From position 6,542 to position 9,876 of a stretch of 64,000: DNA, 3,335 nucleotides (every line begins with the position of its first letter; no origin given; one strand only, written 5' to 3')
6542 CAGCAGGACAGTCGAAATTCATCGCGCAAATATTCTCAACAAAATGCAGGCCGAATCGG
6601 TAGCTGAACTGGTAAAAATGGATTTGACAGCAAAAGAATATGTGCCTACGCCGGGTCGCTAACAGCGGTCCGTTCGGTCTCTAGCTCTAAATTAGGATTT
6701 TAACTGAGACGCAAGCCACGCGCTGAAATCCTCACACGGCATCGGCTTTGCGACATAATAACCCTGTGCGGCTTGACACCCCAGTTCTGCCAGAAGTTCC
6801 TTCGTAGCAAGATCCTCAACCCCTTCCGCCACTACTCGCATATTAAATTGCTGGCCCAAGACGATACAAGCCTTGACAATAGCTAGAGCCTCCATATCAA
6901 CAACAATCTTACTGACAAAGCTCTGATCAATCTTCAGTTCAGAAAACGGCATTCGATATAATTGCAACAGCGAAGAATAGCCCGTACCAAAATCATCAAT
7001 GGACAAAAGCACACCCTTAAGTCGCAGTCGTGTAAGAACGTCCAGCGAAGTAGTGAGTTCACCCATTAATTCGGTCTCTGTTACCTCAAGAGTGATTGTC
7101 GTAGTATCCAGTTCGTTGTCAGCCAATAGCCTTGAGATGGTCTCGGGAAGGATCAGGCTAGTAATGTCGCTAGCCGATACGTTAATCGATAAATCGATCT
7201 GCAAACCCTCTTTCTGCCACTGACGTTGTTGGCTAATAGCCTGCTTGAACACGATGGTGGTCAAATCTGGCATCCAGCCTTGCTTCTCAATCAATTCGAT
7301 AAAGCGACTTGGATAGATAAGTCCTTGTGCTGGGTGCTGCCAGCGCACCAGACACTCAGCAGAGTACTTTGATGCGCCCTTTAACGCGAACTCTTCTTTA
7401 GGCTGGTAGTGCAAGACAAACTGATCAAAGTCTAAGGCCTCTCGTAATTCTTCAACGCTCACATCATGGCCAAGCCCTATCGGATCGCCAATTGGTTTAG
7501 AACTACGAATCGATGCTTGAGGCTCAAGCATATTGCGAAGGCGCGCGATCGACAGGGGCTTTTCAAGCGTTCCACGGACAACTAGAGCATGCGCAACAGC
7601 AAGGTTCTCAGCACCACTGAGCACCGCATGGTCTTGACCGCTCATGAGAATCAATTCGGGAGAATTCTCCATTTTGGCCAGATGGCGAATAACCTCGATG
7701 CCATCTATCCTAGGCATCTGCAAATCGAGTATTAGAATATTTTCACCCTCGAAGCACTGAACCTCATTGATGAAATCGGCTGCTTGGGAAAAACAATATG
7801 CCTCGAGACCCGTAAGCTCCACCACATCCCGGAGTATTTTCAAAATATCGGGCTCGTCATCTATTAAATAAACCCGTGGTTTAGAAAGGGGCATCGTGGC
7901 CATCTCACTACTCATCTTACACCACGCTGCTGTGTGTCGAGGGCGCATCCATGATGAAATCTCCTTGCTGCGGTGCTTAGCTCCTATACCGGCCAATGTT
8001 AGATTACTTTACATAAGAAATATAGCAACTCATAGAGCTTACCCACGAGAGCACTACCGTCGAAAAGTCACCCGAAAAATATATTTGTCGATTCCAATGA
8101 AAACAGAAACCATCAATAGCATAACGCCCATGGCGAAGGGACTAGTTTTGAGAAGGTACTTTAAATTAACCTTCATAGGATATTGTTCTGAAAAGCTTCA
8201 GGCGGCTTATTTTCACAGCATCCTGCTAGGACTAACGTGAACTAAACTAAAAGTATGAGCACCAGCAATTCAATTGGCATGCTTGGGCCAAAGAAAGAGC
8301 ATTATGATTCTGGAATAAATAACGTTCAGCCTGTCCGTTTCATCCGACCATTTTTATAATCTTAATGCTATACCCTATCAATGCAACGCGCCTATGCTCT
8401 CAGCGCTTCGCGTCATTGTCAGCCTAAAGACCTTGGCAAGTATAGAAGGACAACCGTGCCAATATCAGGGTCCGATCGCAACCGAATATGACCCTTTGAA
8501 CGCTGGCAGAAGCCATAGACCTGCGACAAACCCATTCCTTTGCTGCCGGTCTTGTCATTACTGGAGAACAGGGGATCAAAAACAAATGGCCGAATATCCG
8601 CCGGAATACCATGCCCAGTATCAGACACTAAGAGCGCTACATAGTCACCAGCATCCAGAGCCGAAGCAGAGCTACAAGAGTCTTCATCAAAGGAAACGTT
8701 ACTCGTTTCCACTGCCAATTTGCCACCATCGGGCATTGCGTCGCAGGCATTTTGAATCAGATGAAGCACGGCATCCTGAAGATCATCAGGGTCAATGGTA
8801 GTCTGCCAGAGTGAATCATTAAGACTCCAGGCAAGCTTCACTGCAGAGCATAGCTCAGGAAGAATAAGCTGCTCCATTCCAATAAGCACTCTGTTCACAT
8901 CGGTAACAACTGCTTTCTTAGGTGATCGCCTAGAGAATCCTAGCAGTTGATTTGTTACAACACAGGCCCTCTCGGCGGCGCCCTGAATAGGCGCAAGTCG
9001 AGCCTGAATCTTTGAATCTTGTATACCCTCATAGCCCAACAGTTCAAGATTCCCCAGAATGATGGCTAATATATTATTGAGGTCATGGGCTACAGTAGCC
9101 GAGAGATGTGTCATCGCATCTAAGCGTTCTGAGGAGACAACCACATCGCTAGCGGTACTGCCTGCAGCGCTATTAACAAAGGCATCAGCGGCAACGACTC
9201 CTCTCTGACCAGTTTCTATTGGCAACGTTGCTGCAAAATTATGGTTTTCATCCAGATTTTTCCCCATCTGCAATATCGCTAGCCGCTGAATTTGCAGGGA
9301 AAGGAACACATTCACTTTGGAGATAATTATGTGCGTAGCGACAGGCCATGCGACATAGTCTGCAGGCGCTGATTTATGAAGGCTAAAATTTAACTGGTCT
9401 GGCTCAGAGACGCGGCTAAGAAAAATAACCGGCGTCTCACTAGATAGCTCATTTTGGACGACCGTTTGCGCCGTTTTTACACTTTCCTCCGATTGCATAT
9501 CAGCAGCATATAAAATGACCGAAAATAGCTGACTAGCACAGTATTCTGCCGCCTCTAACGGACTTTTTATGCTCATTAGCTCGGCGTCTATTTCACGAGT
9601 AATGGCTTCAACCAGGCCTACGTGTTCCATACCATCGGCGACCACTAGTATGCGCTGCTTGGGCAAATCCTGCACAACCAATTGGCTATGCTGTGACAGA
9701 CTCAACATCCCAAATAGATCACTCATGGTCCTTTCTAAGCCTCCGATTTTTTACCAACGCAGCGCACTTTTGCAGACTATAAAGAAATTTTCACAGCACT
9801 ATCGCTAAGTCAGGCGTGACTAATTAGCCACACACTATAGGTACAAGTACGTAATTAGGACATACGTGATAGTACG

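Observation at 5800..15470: Self-contained multikinase / c-di-GMP signalling island between ffs and tRNA-His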

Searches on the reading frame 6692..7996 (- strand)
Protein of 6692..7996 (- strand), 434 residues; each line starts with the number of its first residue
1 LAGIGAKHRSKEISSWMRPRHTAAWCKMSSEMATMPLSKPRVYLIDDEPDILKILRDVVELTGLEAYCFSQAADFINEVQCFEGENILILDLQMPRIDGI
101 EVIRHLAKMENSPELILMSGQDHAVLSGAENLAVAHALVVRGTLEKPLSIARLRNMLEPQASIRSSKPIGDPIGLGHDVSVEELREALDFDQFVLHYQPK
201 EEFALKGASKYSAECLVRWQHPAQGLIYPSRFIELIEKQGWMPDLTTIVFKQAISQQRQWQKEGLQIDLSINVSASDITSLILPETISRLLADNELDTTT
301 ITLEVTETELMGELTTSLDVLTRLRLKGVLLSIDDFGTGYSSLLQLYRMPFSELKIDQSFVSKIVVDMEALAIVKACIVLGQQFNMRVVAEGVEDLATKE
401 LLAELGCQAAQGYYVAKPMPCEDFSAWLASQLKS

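Call 5: search_protein_families(library=pfam, proteins=[window:6692-7996:-], max_evalue=0.01)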
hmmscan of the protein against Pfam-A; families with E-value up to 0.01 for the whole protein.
window:6692-7996:- (434 aa): 2 families
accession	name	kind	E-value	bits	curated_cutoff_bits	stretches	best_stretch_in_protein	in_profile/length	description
PF00563.25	EAL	-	4.2e-63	213.3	31.3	1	182-418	2-236/236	EAL domain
PF00072.30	Response_reg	-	4e-14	53.2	30.2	1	42-157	1-110/111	Response regulator receiver domain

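Call 6: search_protein_families(library=ncbifam, proteins=[window:6692-7996:-], max_evalue=0.001)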
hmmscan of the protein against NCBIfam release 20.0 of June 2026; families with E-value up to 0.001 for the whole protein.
window:6692-7996:- (434 aa): 56 families (the best 25 are shown)
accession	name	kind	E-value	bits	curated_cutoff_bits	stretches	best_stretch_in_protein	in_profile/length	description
NF052596.1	RR_EAL_PvrR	equivalog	1.6e-75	254.2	580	1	40-431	4-392/398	response regulator cyclic di-GMP phosphodiesterase PvrR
NF045675.1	PhdiestaseDibA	equivalog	3.6e-67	227.1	980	1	181-424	379-621/623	phosphodiesterase DibA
NF007474.0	PRK10060.1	equivalog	8.1e-63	212.7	782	1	183-433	412-659/663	cyclic di-GMP phosphodiesterase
NF008467.0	PRK11359.1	equivalog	2.3e-60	204.5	857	1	184-432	549-796/800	oxygen-sensing cyclic-di-GMP phosphodiesterase DosP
NF052458.1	PhdiestGepA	equivalog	1.6e-50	172.2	1200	1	182-425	594-838/840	phosphodiesterase GepA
NF053781.1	cdiGMPphdstlr2612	equivalog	8.1e-48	162.9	1600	1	183-430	1019-1267/1268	Tlr1612 family c-di-GMP phosphodiesterase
NF008807.1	PRK11829.1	equivalog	9.8e-46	156.1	733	1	182-427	418-661/670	biofilm formation regulator HmsP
NF007839.0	PRK10551.1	equivalog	1.7e-41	142.4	461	1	183-431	267-513/518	cyclic di-GMP phosphodiesterase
NF007298.0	PRK09776.1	equivalog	1.3e-21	76.3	1135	1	185-424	866-1102/1111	diguanylate cyclase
NF045673.1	c-di-GMPRcptLapD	equivalog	6.3e-21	74.3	1020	1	182-420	415-646/647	cyclic di-GMP receptor LapD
NF051476.1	CDiGphdiTpdA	equivalog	1.3e-18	67.2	1000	1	231-415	391-567/570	cyclic di-GMP phosphodiesterase TpdA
NF052265.1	EAL_dom_RimA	equivalog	9e-18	64.4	430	1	205-419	27-234/248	S6 modification regulatory phosphodiesterase RimA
NF008281.1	PRK11059.1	equivalog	1.6e-14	53.2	663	1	191-420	408-631/633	RNase E specificity factor CsrD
NF006900.1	PRK09390.1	equivalog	1.4e-11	44.3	255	1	39-158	4-117/203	response regulator FixJ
NF008617.0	PRK11596.1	equivalog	1.6e-09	37.4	190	1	269-425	102-249/255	cyclic-guanylate-specific phosphodiesterase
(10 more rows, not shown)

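Call 52: search_solved_structures(query=window:6692-7915:-, max_evalue=1e-10, show_alignments=1)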
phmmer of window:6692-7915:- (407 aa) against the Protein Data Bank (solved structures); distinct sequences matched with E-value up to 1e-10: 40.
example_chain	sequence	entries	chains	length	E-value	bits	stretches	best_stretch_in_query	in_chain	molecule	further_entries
3sy8_A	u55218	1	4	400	1e-55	192.4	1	28-404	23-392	RocR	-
5m1t_A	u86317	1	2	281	2.7e-54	187.7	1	155-399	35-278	MucR Phosphodiesterase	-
4rni_A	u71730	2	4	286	6.1e-50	173.4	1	155-404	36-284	Motility regulator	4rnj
4rnh_A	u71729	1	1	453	2.2e-49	171.5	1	155-404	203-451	Motility regulator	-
8arv_A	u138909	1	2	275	1e-48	169.3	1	151-402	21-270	Bifunctional diguanylate cyclase/phosphodiesterase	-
4rnf_A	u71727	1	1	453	5.5e-48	167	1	155-404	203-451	Motility regulator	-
4hu3_A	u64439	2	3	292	9e-47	163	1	156-405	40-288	Oxygen sensor protein DosP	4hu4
5m3c_A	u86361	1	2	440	4.4e-46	160.7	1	155-399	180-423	Diguanylate cyclase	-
9cmf_A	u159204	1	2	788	1e-45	159.5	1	156-405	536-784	Oxygen sensor protein DosP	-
9clo_A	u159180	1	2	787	1.1e-45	159.4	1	156-405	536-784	Oxygen sensor protein DosP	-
9bgv_A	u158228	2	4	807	1.1e-45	159.4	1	156-405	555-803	Oxygen sensor protein DosP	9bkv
9cdr_A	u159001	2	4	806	1.1e-45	159.4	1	156-405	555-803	Oxygen sensor protein DosP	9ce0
2r6o_A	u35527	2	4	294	1.8e-43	152.1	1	156-404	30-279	Putative diguanylate cyclase/phosphodiesterase (GGDEF & EAL domains) | PUTATIVE DIGUANYLATE CYCLASE/PHOSPHODIESTERASE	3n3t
5yrp_A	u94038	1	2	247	3e-37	131.6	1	165-402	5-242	Sensory box/response regulator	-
4y9o_A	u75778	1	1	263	1.1e-36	129.7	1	155-401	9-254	PA3825-EAL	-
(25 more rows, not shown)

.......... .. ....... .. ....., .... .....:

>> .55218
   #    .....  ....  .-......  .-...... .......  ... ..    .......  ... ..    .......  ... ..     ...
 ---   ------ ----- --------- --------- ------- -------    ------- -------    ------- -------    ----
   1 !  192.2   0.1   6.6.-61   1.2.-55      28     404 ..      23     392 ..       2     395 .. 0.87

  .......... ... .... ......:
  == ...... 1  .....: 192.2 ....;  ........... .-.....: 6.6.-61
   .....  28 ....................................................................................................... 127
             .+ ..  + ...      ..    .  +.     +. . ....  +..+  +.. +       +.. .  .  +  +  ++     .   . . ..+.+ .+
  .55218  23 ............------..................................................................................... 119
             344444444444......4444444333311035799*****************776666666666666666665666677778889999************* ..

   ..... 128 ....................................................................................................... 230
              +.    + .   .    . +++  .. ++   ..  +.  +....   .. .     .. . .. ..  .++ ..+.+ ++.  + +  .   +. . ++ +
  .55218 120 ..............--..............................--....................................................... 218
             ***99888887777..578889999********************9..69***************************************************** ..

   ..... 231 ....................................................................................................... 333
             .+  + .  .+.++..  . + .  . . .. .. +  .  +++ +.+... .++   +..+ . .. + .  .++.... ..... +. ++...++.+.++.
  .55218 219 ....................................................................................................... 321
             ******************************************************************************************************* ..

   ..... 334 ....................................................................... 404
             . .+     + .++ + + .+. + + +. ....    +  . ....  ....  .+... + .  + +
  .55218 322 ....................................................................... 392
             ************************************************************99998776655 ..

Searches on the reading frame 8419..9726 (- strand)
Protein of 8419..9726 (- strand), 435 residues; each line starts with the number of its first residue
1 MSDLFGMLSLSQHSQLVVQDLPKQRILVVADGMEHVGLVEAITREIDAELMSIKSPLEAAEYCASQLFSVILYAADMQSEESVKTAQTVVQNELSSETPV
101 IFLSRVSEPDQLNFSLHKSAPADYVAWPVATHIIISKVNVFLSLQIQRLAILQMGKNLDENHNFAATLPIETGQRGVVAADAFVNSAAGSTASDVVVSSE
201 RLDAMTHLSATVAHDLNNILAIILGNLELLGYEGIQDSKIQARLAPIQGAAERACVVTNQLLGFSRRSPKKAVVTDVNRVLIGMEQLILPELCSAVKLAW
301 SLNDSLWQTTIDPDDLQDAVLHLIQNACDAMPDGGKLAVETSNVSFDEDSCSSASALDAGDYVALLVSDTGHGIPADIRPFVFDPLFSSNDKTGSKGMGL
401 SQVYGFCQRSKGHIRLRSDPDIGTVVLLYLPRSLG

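Call 5: search_protein_families(library=pfam, proteins=[window:8419-9726:-], max_evalue=0.01)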
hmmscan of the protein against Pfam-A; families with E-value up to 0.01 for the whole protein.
window:8419-9726:- (435 aa): 2 families
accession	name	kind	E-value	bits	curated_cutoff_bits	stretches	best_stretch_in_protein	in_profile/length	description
PF02518.31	HATPase_c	-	2.4e-16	60.6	26.4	1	312-432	2-109/111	Histidine kinase-, DNA gyrase B-, and HSP90-like ATPase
PF00512.31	HisKA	-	8.8e-07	29.3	26.9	1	205-267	2-63/66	His Kinase A (phospho-acceptor) domain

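Call 6: search_protein_families(library=ncbifam, proteins=[window:8419-9726:-], max_evalue=0.001)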
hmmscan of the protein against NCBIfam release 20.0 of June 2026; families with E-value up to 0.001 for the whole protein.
window:8419-9726:- (435 aa): 45 families (the best 25 are shown)
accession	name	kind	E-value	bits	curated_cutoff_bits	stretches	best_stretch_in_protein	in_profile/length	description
NF010076.0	PRK13557.1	subfamily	3.5e-51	174.3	631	1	192-432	150-394/540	histidine kinase famiy protein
NF046020.1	HisKinCckABruc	equivalog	4.8e-46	157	1000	1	198-433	473-708/868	cell cycle histidine kinase CckA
NF010411.0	PRK13837.1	equivalog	8.2e-42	143.2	647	1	199-433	444-676/828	two-component system VirA-like sensor kinase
NF046026.1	HisKinCckACaul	equivalog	9.3e-33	113.2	1000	1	198-432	295-532/678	cell cycle histidine kinase CckA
NF008468.0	PRK11360.1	equivalog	1.1e-29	103.3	646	1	194-432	385-608/616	two-component system sensor histidine kinase AtoS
NF007688.0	PRK10364.1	equivalog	9e-24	84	479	1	195-432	230-451/460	two-component system sensor histidine kinase ZraS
NF047466.1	hybrid_RR_LvrB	exception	2.2e-21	76.4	500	1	198-432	145-376/377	hybrid histidine kinase/response regulator LvrB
NF052574.1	HisKinEspCMyxo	equivalog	9e-19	67.1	1200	1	196-432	408-637/785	serine histidine kinase EspC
NF008293.1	PRK11073.1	equivalog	3.1e-15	56.3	240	1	204-431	129-346/349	nitrogen regulation protein NR(II)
TIGR02916.1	PEP_his_kin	equivalog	5.8e-15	54.9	300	1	190-431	460-679/679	XrtA/PEP-CTERM system histidine kinase PrsK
NF052573.1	HisKinEspAMyxo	equivalog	1.4e-13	49.8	1400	1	197-428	376-607/755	serine histidine kinase EspA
NF046044.1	PnpS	equivalog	1.5e-12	47.3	400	1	209-431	174-390/390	two-component system histidine kinase PnpS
NF041880.1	EPS_EpsF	equivalog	2.2e-12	46.2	900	1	39-157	11-129/492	response regulator EpsF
NF038348.1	T2SS_HK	subfamily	2.3e-12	46.2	450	1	259-431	416-572/574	histidine kinase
NF047497.1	HK_LIC_12097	equivalog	2.4e-12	46.3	500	1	202-419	147-354/367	LIC_12097 family sensor histidine kinase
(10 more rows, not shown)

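Call 53: search_solved_structures(query=window:8419-9726:-, max_evalue=0.00001)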
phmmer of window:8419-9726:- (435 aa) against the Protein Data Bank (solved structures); distinct sequences matched with E-value up to 0.00001: 10.
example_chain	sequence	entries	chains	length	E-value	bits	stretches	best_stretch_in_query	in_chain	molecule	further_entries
5idj_A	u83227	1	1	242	2.5e-26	96.1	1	199-431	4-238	Histidine kinase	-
5idm_A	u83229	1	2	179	8.8e-17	64.7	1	274-431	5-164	Cell cycle histidine kinase CckA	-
9jfj_A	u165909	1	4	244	4.7e-15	59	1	194-433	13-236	Sensor histidine kinase ZraS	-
3d36_A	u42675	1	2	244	2.1e-14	56.9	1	195-432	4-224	Sporulation kinase B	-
8vc9_A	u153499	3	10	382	4.8e-12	49.1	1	198-427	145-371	Leptospira virulence regulator B (LvrB) | histidine kinase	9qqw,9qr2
1r62_A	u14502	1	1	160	1.6e-08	37.6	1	273-431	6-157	Nitrogen regulation protein NR(II)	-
4q20_A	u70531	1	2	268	2.3e-08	37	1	190-432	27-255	Sensor protein DivL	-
8a7f_A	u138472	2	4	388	3.6e-07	33.1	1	196-424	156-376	Putative Sensory box protein,Sensor protein FixL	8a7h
8a3u_A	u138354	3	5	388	3.7e-07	33.1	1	196-424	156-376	Putative Sensory box protein,Sensor protein FixL | Putative Sensory box protein,Putative Sensory box protein,Sensor protein FixL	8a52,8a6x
4gcz_A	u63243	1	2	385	4.8e-07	32.7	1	196-424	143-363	Blue-light photoreceptor, Sensor protein fixL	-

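Call 62: find_homologous_proteins(query=window:8419-9726:-)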
Query window:8419-9726:- (435 aa): 1199 proteins with E <= 0.001 among 8000 candidates; the best 120 are listed.
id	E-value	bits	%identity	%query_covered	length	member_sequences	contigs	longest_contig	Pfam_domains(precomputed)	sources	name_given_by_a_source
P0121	1.1e-279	945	100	100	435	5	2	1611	PF02518.32,PF00512.32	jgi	jgi:signal transduction histidine kinase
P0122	5.8e-160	551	60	100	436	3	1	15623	PF02518.32,PF00512.32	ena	-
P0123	5.2e-158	545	61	100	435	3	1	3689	PF02518.32,PF00512.32,PF00072.31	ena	-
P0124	1.0e-157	544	59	100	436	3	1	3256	PF02518.32,PF00512.32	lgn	-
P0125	4.2e-154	532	59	100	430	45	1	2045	PF02518.32,PF00512.32,PF00072.31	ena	-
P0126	1.3e-153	530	60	100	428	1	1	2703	PF02518.32,PF00512.32,PF00072.31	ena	-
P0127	7.5e-153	528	59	100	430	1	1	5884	PF02518.32,PF00512.32,PF00072.31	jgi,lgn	jgi:signal transduction histidine kinase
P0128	4.5e-152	525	58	100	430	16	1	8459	PF02518.32,PF00512.32,PF00072.31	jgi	jgi:signal transduction histidine kinase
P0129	5.0e-152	525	58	100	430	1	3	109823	PF02518.32,PF00512.32,PF00072.31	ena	-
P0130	6.4e-152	525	58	100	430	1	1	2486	PF02518.32,PF00512.32,PF00072.31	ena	-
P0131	1.3e-149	517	58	100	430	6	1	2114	PF02518.32,PF00512.32,PF00072.31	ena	-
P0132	3.8e-149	515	59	100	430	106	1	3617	PF02518.32,PF00512.32,PF00072.31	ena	-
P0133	2.3e-146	506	58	100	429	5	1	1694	PF02518.32,PF00512.32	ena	-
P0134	1.5e-145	504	58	100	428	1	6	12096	PF02518.32,PF00512.32,PF00072.31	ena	-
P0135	2.3e-145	503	58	100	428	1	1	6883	PF02518.32,PF00512.32,PF00072.31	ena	-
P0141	3.6e-117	410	56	61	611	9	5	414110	PF02518.32,PF00512.32,PF00072.31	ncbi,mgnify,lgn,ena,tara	mgnify:CR=1 FL=1|tara:strand:- start:2766 stop:4601 length:1836 start_codon:yes stop_codon:yes gene_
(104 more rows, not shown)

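Call 63: find_encoding_contigs(protein=P0129, flank=10000, max_places=2)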
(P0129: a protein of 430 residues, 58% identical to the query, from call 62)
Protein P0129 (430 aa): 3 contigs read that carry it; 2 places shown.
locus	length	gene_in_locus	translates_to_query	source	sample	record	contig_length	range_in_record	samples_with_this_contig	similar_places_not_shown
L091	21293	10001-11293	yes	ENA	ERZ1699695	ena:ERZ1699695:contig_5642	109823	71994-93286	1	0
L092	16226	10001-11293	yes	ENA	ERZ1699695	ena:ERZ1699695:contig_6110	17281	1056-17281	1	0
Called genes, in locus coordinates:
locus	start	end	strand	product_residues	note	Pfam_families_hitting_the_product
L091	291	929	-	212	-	PF13417:GST_N_3, PF13409:GST_N_2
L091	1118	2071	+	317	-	PF12852:Cupin_6, PF12833:HTH_18, PF00165:HTH_AraC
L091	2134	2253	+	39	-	-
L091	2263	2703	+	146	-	-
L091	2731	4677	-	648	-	PF00989:PAS, PF08448:PAS_4 (weak), PF13188:PAS_8 (faint), PF13426:PAS_9 (weak), PF00989:PAS (weak), PF13426:PAS_9, PF02518:HATPase_c, PF00072:Response_reg, +1 more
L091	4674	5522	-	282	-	PF05231:MASE1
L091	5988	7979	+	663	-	PF02518:HATPase_c, PF01590:GAF, PF00072:Response_reg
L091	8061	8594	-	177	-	PF13689:DUF4154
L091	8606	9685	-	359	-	PF13505:OMP_b-brl (faint)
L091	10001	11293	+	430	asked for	PF00072:Response_reg, PF00512:HisKA (weak), PF02518:HATPase_c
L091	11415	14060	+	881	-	PF17152:CHASE8, PF00672:HAMP, PF08447:PAS_3, PF00989:PAS, PF08447:PAS_3, PF08448:PAS_4, PF13426:PAS_9, PF00512:HisKA, +2 more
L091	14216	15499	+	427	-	PF00072:Response_reg, PF00563:EAL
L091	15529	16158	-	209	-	PF00072:Response_reg, PF08281:Sigma70_r4_2 (weak), PF00196:GerE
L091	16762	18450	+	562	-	PF05496:RuvB_N (weak), PF13191:AAA_16 (weak), PF07724:AAA_2 (weak), PF13177:DNA_pol3_delta2, PF00004:AAA, PF22608:DNAX_ATPase_lid, PF12169:DNA_pol3_gamma3, PF12170:DNA_pol3_tau_5, +2 more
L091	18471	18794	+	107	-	PF02575:YbaB_DNA_bd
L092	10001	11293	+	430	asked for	PF00072:Response_reg, PF00512:HisKA (weak), PF02518:HATPase_c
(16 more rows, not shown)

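Call 64: find_encoding_contigs(protein=P0141, flank=10000, max_places=2)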
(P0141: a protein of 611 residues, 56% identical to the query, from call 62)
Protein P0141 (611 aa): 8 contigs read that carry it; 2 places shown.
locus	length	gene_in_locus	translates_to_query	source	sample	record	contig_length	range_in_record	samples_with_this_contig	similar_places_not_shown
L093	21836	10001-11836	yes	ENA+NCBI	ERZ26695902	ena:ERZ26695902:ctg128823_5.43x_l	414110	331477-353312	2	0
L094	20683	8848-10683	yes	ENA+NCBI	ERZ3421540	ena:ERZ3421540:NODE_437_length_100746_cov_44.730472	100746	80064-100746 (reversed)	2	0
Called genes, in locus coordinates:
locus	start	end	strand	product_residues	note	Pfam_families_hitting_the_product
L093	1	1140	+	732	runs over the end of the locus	-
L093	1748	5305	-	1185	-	PF05231:MASE1, PF03924:CHASE, PF00989:PAS, PF00989:PAS, PF13188:PAS_8, PF13426:PAS_9, PF02518:HATPase_c, PF00072:Response_reg, +3 more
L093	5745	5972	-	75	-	-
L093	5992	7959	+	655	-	PF02518:HATPase_c, PF00072:Response_reg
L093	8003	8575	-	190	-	PF13689:DUF4154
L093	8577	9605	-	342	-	PF13557:Phenol_MetA_deg (weak)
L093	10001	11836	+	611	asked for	PF00072:Response_reg, PF00512:HisKA, PF02518:HATPase_c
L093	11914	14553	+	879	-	PF17152:CHASE8, PF00672:HAMP (weak), PF08447:PAS_3, PF00989:PAS, PF08447:PAS_3, PF13426:PAS_9, PF02518:HATPase_c, PF00072:Response_reg, +3 more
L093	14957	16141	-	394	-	PF00685:Sulfotransfer_1 (weak), PF13469:Sulfotransfer_3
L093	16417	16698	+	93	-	PF05402:PqqD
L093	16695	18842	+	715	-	PF04879:Molybdop_Fe4S4, PF00384:Molybdopterin, PF01568:Molydop_binding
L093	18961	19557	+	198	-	PF04011:LemA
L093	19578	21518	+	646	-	PF01435:Peptidase_M48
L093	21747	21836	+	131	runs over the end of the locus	PF00165:HTH_AraC (faint), PF12833:HTH_18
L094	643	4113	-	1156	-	PF05231:MASE1, PF03924:CHASE, PF00989:PAS, PF00989:PAS, PF13188:PAS_8 (weak), PF13426:PAS_9, PF02518:HATPase_c, PF00072:Response_reg, +3 more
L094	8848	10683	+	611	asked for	PF00072:Response_reg, PF00512:HisKA, PF02518:HATPase_c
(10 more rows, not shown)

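Call 65: find_encoding_contigs(protein=P0122, flank=10000, max_places=2)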
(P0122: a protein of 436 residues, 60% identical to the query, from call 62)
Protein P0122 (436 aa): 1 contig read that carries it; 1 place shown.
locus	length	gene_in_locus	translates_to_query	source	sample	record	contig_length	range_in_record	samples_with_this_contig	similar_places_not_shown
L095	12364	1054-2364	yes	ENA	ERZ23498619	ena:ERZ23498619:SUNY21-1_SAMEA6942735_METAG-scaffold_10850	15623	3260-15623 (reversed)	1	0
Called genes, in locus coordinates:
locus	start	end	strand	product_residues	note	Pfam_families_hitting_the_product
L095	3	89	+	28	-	?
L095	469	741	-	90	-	-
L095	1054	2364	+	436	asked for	PF00512:HisKA (weak), PF02518:HATPase_c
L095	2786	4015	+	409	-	PF00072:Response_reg, PF00563:EAL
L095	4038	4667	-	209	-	PF00072:Response_reg, PF08281:Sigma70_r4_2 (weak), PF00196:GerE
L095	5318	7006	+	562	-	PF05496:RuvB_N (weak), PF07728:AAA_5 (faint), PF13191:AAA_16 (faint), PF13177:DNA_pol3_delta2, PF00004:AAA, PF22608:DNAX_ATPase_lid, PF12169:DNA_pol3_gamma3, PF12170:DNA_pol3_tau_5, +1 more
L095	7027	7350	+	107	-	PF02575:YbaB_DNA_bd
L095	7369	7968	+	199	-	PF21176:RecR_HhH, PF02132:RecR_ZnF (weak), PF01751:Toprim, PF13662:Toprim_4, PF21175:RecR_C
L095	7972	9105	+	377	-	PF01612:DNA_pol_A_exo1, PF00570:HRDC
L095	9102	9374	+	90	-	PF05166:YcgL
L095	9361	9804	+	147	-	PF03692:CxxCxxCC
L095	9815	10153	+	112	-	-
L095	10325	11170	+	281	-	PF00158:Sigma54_activat (faint), PF07724:AAA_2, PF13401:AAA_22 (weak), PF00004:AAA, PF07728:AAA_5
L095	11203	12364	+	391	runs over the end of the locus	PF05762:VWA_CoxE (weak)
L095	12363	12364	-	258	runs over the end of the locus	PF08032:SpoU_sub_bind, PF00588:SpoU_methylase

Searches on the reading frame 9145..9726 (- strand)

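Call 35: search_protein_families(library=pfam, proteins=[window:9145-9726:-], max_evalue=1)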
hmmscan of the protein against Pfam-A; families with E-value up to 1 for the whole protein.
seq(194 aa): 2 families
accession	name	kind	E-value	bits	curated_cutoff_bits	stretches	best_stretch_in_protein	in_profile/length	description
PF00072.30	Response_reg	-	0.0023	18.5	30.2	1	26-135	1-107/111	Response regulator receiver domain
PF12384.13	Peptidase_A2B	-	0.16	12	21.2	1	74-155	30-109/177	Ty3 transposon peptidase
